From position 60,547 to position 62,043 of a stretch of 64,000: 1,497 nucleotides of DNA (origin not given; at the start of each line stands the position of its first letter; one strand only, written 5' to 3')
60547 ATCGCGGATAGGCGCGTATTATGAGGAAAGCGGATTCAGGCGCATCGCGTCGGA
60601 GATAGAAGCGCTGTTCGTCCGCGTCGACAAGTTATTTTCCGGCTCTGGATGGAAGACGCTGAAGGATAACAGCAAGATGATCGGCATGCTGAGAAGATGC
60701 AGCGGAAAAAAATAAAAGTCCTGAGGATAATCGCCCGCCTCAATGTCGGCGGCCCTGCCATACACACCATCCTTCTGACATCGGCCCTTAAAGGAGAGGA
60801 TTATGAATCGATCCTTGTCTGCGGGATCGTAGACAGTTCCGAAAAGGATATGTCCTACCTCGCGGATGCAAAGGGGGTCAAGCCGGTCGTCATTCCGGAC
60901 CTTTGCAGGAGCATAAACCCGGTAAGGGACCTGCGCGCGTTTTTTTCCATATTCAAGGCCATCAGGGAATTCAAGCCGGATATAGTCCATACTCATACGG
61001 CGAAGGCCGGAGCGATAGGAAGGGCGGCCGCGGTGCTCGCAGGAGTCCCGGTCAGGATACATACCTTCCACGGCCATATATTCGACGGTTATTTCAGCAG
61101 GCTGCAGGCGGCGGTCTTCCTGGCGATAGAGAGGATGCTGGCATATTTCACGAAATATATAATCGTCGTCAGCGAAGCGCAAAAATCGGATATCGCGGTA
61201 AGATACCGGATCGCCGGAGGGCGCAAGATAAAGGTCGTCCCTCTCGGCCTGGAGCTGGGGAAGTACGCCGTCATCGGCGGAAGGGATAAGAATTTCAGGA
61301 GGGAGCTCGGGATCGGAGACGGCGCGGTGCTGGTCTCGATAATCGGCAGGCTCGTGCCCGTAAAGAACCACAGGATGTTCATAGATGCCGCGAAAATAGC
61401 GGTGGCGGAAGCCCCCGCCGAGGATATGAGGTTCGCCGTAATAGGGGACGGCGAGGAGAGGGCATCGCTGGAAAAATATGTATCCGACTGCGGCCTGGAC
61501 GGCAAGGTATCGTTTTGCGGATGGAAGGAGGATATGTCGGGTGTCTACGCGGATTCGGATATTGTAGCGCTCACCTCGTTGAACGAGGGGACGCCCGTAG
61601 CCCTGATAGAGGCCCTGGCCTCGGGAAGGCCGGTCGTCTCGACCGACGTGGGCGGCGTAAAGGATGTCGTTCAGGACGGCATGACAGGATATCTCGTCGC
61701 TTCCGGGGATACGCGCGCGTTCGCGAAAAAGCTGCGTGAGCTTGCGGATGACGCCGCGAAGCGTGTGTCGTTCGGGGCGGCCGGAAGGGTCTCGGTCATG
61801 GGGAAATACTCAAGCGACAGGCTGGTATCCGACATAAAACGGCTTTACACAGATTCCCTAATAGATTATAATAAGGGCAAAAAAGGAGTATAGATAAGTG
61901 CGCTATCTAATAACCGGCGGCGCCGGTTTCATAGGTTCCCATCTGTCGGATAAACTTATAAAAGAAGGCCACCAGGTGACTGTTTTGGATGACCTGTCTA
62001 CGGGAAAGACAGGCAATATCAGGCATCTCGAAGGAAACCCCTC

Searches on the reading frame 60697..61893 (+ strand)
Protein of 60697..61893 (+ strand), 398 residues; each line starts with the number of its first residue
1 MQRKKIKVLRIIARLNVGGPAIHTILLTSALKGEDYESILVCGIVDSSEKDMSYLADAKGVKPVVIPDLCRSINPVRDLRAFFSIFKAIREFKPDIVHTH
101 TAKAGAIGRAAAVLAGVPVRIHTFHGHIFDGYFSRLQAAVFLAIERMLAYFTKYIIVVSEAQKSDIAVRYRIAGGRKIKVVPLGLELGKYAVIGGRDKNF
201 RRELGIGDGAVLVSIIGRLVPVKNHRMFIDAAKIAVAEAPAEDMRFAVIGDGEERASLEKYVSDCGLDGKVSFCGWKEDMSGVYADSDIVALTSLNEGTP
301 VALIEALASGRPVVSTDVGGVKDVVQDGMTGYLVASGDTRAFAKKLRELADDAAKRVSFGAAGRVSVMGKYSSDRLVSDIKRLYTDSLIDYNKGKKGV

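Call 46: search_protein_families(library=pfam, proteins=[window:60697-61893:+])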
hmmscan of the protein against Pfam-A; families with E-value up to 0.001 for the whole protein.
window:60697-61893:+ (398 aa): 7 families
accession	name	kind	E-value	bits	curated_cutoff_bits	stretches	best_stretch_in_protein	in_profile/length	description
PF13692.12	Glyco_trans_1_4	-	2.7e-36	125.4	27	1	213-352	4-142/142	Glycosyl transferases group 1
PF00534.26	Glycos_transf_1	-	5.2e-35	120.9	26.4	1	198-364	3-170/172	Glycosyl transferases group 1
PF13439.12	Glyco_transf_4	-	2.6e-22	80.1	28.5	1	17-187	1-168/170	Glycosyltransferase Family 4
PF13579.12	Glyco_trans_4_4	-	6.6e-18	66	29.7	1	18-184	1-158/158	Glycosyl transferase 4-like domain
PF13477.12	Glyco_trans_4_2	-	7.7e-12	46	23.4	1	21-158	10-138/139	Glycosyl transferase 4-like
PF13524.12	Glyco_trans_1_2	-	2.1e-07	31.4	25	1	242-378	13-140/144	Glycosyl transferase-like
PF20706.3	GT4-conflict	-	0.00014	21.4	26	1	208-331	195-326/385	Family 4 Glycosyltransferase in conflict systems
